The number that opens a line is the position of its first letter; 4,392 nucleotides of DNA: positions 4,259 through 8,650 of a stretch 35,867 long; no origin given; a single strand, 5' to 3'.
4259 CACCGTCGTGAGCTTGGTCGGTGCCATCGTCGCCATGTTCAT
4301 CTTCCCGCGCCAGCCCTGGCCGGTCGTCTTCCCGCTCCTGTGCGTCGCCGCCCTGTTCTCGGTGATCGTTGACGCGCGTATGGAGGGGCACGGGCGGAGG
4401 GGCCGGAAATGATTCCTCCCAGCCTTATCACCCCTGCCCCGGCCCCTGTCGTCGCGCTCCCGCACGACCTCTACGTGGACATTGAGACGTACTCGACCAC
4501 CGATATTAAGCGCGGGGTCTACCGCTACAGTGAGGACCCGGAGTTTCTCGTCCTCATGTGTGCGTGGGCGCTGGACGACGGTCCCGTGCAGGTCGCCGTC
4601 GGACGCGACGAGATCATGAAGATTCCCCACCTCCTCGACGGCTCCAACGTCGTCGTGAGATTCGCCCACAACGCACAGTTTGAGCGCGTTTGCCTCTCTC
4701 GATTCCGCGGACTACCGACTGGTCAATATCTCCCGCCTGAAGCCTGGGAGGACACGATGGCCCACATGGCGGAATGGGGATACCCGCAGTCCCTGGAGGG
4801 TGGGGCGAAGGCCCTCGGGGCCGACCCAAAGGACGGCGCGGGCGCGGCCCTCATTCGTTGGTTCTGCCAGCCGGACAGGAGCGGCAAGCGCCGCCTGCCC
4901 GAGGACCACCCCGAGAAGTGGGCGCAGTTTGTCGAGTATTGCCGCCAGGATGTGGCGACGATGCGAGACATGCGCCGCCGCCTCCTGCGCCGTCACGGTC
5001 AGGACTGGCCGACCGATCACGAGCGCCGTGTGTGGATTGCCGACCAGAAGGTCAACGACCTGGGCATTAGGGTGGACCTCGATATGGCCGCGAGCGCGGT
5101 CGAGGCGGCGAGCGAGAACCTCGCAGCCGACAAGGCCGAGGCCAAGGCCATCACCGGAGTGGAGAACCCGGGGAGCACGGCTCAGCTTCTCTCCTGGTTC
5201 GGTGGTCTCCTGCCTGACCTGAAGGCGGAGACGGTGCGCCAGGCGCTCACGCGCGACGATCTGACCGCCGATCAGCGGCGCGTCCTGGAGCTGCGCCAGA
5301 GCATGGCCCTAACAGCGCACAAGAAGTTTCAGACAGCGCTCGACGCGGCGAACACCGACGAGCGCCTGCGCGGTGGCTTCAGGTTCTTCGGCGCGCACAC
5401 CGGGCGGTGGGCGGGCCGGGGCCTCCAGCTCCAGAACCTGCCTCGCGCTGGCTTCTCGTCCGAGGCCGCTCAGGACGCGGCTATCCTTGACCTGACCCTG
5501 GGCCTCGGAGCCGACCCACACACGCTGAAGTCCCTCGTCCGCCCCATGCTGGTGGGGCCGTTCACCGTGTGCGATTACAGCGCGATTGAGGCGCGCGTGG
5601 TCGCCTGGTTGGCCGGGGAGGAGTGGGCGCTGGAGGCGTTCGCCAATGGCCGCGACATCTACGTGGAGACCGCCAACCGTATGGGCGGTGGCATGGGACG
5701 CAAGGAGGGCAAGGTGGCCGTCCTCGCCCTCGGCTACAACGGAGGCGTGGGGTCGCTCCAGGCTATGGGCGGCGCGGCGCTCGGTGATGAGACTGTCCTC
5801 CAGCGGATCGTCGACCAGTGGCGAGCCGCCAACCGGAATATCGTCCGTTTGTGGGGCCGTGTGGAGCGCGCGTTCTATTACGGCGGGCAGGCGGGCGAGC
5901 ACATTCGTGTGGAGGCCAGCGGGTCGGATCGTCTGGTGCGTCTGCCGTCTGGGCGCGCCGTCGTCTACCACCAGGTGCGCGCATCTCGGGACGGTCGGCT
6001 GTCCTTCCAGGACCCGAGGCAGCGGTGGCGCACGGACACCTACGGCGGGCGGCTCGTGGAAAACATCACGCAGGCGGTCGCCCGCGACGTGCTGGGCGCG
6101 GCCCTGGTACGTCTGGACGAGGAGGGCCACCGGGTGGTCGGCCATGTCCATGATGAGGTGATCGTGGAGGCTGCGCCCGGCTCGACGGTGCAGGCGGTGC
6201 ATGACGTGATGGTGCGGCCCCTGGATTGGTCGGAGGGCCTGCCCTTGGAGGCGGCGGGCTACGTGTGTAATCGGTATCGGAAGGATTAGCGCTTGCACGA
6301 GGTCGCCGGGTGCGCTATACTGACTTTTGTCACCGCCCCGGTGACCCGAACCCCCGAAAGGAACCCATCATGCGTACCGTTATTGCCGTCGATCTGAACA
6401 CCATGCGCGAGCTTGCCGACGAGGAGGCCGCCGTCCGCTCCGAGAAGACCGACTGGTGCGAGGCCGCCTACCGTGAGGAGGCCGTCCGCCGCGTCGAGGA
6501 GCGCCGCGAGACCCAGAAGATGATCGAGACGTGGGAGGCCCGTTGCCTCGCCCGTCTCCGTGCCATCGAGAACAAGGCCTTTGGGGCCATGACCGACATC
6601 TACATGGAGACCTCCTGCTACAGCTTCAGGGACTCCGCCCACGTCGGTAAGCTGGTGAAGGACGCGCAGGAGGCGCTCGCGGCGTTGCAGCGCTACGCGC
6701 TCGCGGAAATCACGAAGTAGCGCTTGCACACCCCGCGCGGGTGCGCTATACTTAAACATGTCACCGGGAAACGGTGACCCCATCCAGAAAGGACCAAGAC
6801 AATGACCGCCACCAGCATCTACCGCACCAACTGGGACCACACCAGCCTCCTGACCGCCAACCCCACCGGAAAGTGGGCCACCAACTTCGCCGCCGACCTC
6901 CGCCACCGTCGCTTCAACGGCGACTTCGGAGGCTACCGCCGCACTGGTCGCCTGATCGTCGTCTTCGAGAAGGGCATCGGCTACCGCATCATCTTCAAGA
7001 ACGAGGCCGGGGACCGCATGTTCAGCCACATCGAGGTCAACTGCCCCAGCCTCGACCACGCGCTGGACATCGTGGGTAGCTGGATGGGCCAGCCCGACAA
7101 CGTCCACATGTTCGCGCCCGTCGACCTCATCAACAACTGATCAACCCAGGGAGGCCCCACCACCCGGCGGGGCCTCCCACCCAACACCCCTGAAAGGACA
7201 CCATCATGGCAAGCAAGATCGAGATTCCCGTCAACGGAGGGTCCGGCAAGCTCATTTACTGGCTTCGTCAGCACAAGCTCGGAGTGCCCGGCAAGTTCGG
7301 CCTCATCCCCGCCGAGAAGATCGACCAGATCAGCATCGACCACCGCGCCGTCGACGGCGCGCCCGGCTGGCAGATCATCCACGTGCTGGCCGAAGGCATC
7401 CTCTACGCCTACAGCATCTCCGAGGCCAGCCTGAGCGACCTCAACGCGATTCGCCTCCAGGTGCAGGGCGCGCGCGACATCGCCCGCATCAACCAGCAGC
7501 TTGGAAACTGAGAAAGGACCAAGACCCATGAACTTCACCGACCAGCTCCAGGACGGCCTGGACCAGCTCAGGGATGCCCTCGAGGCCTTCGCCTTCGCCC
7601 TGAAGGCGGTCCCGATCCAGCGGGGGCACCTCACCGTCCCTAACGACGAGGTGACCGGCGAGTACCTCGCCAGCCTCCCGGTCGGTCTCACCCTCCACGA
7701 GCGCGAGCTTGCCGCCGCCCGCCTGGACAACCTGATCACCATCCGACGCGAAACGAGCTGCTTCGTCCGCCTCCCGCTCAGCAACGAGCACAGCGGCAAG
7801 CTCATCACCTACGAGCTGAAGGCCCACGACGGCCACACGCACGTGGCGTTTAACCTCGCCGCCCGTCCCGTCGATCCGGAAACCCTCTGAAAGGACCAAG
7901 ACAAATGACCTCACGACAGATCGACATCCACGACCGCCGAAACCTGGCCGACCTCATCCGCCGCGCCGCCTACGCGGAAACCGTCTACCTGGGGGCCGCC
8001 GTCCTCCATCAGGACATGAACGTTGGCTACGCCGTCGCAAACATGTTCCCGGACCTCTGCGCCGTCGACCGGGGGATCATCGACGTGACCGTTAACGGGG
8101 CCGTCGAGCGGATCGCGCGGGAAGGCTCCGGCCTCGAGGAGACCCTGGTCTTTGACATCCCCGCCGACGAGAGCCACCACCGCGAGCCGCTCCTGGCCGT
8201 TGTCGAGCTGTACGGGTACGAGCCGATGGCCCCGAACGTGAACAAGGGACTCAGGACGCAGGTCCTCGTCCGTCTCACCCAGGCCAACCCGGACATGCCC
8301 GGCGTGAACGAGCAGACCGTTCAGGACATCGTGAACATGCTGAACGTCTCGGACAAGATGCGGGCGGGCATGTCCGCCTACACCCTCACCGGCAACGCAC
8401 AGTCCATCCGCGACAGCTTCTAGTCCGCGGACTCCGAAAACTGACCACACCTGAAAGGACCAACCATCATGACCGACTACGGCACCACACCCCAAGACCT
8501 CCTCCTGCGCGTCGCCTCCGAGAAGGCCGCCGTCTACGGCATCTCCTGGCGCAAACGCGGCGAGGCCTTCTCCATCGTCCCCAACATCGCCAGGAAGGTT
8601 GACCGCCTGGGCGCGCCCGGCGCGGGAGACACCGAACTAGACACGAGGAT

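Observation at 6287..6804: Five-copy early-gene cassette: near-consensus promoter, invariant 7-nt gap, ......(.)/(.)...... hairpin, GAAAGGA SD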

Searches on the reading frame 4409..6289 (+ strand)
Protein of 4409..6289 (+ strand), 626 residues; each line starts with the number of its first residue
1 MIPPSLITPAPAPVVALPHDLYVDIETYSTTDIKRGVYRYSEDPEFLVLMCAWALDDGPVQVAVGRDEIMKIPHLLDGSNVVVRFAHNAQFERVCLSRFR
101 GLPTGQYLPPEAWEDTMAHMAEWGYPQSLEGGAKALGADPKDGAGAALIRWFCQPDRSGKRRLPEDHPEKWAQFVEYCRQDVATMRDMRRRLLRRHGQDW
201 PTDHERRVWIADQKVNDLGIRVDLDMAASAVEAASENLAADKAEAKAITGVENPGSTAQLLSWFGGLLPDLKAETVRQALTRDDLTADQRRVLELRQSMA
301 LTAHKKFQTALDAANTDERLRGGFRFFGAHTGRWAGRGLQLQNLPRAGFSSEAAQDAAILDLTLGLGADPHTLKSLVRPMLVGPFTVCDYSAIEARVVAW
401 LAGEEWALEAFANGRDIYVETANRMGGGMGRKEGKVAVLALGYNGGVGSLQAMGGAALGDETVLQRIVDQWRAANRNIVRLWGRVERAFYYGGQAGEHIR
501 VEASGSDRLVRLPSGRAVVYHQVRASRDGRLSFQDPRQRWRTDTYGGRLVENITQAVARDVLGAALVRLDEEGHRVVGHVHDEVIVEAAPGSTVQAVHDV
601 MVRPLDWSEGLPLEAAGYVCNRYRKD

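Call 6: search_protein_families(library=pfam, proteins=[window:4409-6289:+], max_evalue=0.01)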
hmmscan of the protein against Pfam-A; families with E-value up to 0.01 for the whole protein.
window:4409-6289:+ (626 aa): 1 family
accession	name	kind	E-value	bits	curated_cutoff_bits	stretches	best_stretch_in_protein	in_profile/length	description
PF00476.26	DNA_pol_A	-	5.6e-13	49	34.3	1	235-426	12-195/381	DNA polymerase family A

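Call 8: search_dna_similar(query=window:4409-6289:+, collection=phages, mode=protein, max_rows=30)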
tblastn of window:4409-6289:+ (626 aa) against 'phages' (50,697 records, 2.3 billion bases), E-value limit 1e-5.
Records with a match: 1666; places in all: 1707; records where one place covers at least 80% of the query: 1527.
Best place of each record, by identity: <60% 1666.
By first word of the organism name: Salmonella 451; Escherichia 259; Streptococcus 130; Bacteroides 105; Staphylococcus 84; Xanthomonas 56; Vibrio 47; Klebsiella 29; Pseudomonas 25; Paenibacillus 24; and 98 more.
By host as written in the record: Escherichia coli 138; - 118; Salmonella enterica subsp. enterica serovar Typhimurium 73; Salmonella enterica 73; Salmonella enterica subsp. enterica serovar Enteritidis 60; Salmonella sp. 48; Vibrio lentus 34; Staphylococcus aureus 32; and 561 more.
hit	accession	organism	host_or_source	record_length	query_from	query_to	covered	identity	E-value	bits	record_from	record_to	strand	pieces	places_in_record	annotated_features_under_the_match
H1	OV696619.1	Glutamicibacter phage Montesquieu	French washed-rind cheese surface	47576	11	626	98%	51.5%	5e-168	537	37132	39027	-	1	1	DNA polymerase I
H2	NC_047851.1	Brevibacterium phage LuckyBarnes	Brevibacterium iodinum ATCC 15728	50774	9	625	99%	51.4%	2e-165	530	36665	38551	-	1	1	DNA polymerase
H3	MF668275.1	Brevibacterium phage LuckyBarnes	Brevibacterium iodinum ATCC 15728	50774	9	625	99%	51.4%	2e-165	530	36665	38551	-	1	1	DNA polymerase I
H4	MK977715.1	Corynebacterium phage Adelaide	Corynebacterium xerosis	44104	21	626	97%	42.0%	5e-107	360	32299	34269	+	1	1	42: DNA polymerase I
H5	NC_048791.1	Corynebacterium phage Adelaide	Corynebacterium xerosis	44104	21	626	97%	42.0%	5e-107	360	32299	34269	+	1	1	42: DNA polymerase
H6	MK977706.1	Corynebacterium phage Dina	Corynebacterium xerosis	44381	21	626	97%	42.0%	5e-107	360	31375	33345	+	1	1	44: DNA polymerase I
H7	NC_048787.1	Corynebacterium phage Dina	Corynebacterium xerosis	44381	21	626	97%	42.0%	5e-107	360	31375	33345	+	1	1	44: DNA polymerase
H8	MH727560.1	Corynebacterium phage SamW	Corynebacterium xerosis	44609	21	626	97%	42.0%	5e-107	360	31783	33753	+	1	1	42: DNA polymerase I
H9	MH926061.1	Corynebacterium phage Troy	Corynebacterium xerosis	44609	21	626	97%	42.0%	5e-107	360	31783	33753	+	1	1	42: DNA polymerase I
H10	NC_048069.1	Corynebacterium phage SamW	Corynebacterium xerosis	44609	21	626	97%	42.0%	5e-107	360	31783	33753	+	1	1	42: DNA polymerase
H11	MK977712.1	Corynebacterium phage Lederberg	Corynebacterium xerosis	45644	21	626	97%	42.0%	5e-107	360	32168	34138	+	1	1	42: DNA polymerase I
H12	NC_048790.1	Corynebacterium phage Lederberg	Corynebacterium xerosis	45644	21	626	97%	42.0%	5e-107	360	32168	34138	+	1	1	42: DNA polymerase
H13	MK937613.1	Corynebacterium phage StAB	Corynebacterium xerosis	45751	21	626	97%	41.3%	2e-102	347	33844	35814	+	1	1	45: DNA polymerase I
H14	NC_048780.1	Corynebacterium phage StAB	Corynebacterium xerosis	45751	21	626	97%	41.3%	2e-102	347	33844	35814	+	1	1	45: DNA polymerase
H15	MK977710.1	Corynebacterium phage Stiles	Corynebacterium xerosis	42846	21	626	97%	41.1%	2e-101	345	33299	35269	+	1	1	45: DNA polymerase I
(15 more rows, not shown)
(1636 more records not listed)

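Call 44: find_homologous_proteins(query=window:4409-6289:+, max_evalue=1e-50)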
Query window:4409-6289:+ (626 aa): 7925 proteins with E <= 1e-50 among 8000 candidates; the best 120 are listed.
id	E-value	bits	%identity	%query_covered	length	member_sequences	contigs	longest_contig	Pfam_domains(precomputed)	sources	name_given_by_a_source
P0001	0.0e+0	1314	92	100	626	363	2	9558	PF00476.27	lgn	-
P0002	0.0e+0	1300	91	100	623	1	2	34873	PF00476.27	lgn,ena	-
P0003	0.0e+0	1262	91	97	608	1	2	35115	PF00476.27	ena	-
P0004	0.0e+0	1229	89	97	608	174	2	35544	PF00476.27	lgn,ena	-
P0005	0.0e+0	1223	89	97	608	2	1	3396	PF00476.27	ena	-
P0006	0.0e+0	1214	88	97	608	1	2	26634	PF00476.27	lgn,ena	-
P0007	0.0e+0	1211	88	97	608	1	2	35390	PF00476.27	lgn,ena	-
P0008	0.0e+0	1210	88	97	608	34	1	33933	PF00476.27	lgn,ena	-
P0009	0.0e+0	1210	87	97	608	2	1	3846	PF00476.27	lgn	-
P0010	0.0e+0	1187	86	97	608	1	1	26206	PF00476.27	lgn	-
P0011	0.0e+0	1184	86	97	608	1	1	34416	PF00476.27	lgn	-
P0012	0.0e+0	1182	86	97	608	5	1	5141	PF00476.27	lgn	-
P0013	0.0e+0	1160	84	97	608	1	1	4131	PF00476.27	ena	-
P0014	0.0e+0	1159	84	97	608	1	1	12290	PF00476.27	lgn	-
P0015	0.0e+0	1156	84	97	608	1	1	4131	PF00476.27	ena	-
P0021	0.0e+0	1047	76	97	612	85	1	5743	PF00476.27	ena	-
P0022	2.5e-288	976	72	97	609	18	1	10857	PF00476.27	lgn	-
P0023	2.9e-286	969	71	97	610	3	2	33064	PF00476.27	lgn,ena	-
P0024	1.3e-267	907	69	97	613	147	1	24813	PF00476.27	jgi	jgi:DNA polymerase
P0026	8.4e-262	888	65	97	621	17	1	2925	PF00476.27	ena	-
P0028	2.2e-238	811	63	96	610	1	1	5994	PF00476.27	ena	-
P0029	3.3e-220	751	60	97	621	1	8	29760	PF00476.27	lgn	-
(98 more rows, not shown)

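Call 45: find_encoding_contigs(protein=P0023, flank=10000, max_places=2)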
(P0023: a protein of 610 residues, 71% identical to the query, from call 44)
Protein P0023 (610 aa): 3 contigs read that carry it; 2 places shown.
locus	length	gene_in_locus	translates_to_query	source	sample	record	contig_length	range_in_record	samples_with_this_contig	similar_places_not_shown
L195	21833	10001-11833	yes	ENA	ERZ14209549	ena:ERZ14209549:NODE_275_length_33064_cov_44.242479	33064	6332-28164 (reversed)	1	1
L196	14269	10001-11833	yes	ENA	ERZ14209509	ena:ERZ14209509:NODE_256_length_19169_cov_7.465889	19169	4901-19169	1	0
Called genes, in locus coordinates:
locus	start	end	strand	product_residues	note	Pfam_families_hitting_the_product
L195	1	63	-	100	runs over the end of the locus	PF01844:HNH, PF14279:HNH_5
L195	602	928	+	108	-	PF08774:VRR_NUC (weak)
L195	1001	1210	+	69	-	-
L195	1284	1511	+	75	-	-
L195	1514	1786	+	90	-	-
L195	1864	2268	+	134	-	-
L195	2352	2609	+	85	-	-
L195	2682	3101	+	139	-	-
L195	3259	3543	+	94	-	-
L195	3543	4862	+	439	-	PF00176:SNF2-rel_dom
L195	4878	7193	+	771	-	PF05272:VapE-like_dom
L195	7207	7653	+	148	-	-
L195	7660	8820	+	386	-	PF10926:DUF2800, PF12705:PDDEXK_1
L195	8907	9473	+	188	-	PF10991:Enc34_ssDNA-bd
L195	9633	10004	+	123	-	-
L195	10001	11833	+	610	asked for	PF00476:DNA_pol_A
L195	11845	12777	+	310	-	PF18723:HMUDK_hel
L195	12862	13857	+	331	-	PF00303:Thymidylat_synt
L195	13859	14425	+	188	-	-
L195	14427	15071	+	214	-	PF18751:Ploopntkinase3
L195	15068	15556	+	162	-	PF06559:DCD_N (faint), PF22769:DCD, PF22569:DCD_C (weak), PF00692:dUTPase (weak)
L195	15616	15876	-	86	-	-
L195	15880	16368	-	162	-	-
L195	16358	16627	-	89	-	-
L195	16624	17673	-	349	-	PF25309:ELLD, PF01471:PG_binding_1, PF09374:PG_binding_3 (faint)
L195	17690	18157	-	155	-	PF07484:Collar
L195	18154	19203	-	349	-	-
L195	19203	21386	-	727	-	PF00041:fn3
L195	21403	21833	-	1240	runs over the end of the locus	PF20155:TMP_3, PF00877:NLPC_P60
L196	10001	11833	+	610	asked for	PF00476:DNA_pol_A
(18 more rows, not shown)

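Call 46: find_encoding_contigs(protein=P0024, flank=10000, max_places=2)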
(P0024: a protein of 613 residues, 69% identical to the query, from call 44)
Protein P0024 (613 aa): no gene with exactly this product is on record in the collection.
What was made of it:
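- Tried and rejected: P0024: not on record (call 46).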

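Call 47: find_encoding_contigs(protein=P0029, flank=10000, max_places=2)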
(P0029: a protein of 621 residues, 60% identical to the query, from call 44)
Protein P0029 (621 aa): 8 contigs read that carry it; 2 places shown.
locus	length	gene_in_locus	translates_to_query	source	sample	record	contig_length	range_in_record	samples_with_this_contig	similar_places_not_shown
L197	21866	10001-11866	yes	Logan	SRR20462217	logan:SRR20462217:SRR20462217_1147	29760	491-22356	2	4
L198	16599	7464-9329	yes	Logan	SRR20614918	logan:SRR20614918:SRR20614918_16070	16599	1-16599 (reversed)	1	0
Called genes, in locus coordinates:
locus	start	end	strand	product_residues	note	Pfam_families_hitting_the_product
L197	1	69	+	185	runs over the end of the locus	?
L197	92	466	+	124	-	-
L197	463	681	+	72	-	-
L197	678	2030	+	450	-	PF00176:SNF2-rel_dom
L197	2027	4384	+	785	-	PF05272:VapE-like_dom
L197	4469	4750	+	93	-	-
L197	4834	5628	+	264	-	-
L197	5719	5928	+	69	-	-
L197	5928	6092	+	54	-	-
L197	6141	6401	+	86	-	-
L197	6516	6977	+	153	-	-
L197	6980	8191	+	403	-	PF10926:DUF2800, PF12705:PDDEXK_1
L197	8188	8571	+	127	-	-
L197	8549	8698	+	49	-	-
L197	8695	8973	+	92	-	PF00462:Glutaredoxin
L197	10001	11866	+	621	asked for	PF00476:DNA_pol_A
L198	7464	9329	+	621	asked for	PF00476:DNA_pol_A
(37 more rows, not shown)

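Call 50: find_encoding_contigs(protein=P0022, flank=10000, max_places=1)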
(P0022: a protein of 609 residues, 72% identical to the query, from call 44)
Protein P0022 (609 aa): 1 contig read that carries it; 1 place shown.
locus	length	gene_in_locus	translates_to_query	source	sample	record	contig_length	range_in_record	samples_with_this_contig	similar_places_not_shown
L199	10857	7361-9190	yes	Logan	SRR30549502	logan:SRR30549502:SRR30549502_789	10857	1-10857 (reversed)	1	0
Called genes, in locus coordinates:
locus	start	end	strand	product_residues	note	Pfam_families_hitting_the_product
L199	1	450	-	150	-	?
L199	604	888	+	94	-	-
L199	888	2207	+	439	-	PF00176:SNF2-rel_dom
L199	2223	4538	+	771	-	PF05272:VapE-like_dom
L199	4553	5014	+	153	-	-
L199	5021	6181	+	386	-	PF10926:DUF2800, PF12705:PDDEXK_1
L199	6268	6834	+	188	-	PF10991:Enc34_ssDNA-bd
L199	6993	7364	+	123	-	-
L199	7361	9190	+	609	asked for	PF00476:DNA_pol_A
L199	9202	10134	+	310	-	PF18723:HMUDK_hel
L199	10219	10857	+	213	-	?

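Call 51: find_encoding_contigs(protein=P0021, flank=10000, max_places=1)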
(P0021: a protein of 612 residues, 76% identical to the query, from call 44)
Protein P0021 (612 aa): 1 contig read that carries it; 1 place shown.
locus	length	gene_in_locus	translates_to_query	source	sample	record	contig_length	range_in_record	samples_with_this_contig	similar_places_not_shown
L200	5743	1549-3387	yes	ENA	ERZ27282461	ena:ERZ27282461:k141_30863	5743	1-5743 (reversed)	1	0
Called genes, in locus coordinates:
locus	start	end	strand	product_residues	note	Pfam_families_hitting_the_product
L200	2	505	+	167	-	?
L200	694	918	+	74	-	-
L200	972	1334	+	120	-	-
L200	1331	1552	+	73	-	-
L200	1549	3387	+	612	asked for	PF00476:DNA_pol_A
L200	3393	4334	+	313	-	PF18723:HMUDK_hel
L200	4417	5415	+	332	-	PF00303:Thymidylat_synt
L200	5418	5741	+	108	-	?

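Call 52: find_encoding_contigs(protein=P0028, flank=10000, max_places=1)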
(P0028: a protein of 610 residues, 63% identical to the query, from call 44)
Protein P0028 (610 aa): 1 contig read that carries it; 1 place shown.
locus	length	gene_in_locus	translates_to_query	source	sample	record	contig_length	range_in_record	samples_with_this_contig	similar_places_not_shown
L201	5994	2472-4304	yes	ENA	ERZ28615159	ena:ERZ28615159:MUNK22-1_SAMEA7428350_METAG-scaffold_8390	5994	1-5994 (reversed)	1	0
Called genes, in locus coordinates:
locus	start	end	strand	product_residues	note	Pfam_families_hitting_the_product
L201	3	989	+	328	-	?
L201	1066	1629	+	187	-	PF10991:Enc34_ssDNA-bd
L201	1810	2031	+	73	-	-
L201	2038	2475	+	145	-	-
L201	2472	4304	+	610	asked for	PF00476:DNA_pol_A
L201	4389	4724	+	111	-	-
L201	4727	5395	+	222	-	PF06559:DCD_N (faint), PF22769:DCD, PF22569:DCD_C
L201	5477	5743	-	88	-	-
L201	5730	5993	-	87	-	?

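Call 53: find_encoding_contigs(protein=P0026, flank=10000, max_places=1)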
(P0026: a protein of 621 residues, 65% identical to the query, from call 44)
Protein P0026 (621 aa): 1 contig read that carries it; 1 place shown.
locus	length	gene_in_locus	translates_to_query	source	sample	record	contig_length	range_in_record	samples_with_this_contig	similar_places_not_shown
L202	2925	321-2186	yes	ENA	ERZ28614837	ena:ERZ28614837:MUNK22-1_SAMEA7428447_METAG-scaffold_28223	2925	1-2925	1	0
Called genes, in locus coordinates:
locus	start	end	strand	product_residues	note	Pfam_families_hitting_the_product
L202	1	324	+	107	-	?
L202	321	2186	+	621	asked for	PF00476:DNA_pol_A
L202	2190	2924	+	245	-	?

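Call 70: search_protein_families(library=pfam, proteins=[L195:9633-10004:+, L201:2038-2475:+], max_evalue=10)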
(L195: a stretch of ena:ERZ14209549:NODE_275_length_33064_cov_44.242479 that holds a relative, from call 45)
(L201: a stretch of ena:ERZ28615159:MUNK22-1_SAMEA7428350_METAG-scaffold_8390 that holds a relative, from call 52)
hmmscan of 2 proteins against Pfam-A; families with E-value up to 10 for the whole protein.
L195:9633-10004:+ (123 aa): 0 families

L201:2038-2475:+ (145 aa): 1 family
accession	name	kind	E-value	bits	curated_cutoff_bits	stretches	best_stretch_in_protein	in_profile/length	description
PF15720.10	DUF4675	-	0.11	12.5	27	1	17-103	29-111/198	Domain of unknown function (DUF4675)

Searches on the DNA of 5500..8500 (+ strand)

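Call 5: search_dna_similar(query=window:5500-8500:+, collection=phages, mode=near, max_rows=25)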
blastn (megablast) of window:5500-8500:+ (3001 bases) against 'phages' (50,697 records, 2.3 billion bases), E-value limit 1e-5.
No match.

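Call 78: search_dna_similar(query=window:6716-6804:+, collection=phages, mode=distant, max_evalue=1, max_rows=15)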
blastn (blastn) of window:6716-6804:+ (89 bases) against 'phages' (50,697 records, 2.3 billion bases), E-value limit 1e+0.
Records with a match: 3; places in all: 3; records where one place covers at least 80% of the query: 0.
Best place of each record, by identity: 80-90% 3.
By first word of the organism name: Escherichia 3.
By host as written in the record: Escherichia coli O157:H7 E318 2; Escherichia coli O157:H7 1.
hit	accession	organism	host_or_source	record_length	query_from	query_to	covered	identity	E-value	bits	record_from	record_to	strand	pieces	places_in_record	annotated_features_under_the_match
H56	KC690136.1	Escherichia phage JES2013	Escherichia coli O157:H7 E318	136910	29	56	31%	89.3%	8e-1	38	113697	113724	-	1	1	none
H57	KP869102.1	Escherichia coli O157 typing phage 4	Escherichia coli O157:H7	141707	29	56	31%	89.3%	8e-1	38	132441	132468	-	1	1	none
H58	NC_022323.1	Escherichia phage JES2013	Escherichia coli O157:H7 E318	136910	29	56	31%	89.3%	8e-1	38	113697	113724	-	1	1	none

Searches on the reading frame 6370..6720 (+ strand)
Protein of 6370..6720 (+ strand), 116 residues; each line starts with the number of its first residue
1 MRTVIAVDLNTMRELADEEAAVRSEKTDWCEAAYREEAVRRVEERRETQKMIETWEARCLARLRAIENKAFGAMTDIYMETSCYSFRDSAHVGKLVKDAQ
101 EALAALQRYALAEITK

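Call 6: search_protein_families(library=pfam, proteins=[window:6370-6720:+], max_evalue=0.01)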
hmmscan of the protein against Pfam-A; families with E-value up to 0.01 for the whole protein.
window:6370-6720:+ (116 aa): 0 families

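Call 22: search_protein_families(library=phrogs, proteins=[window:6370-6720:+], max_evalue=0.01)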
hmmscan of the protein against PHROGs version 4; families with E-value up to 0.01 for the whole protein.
window:6370-6720:+ (116 aa): 0 families
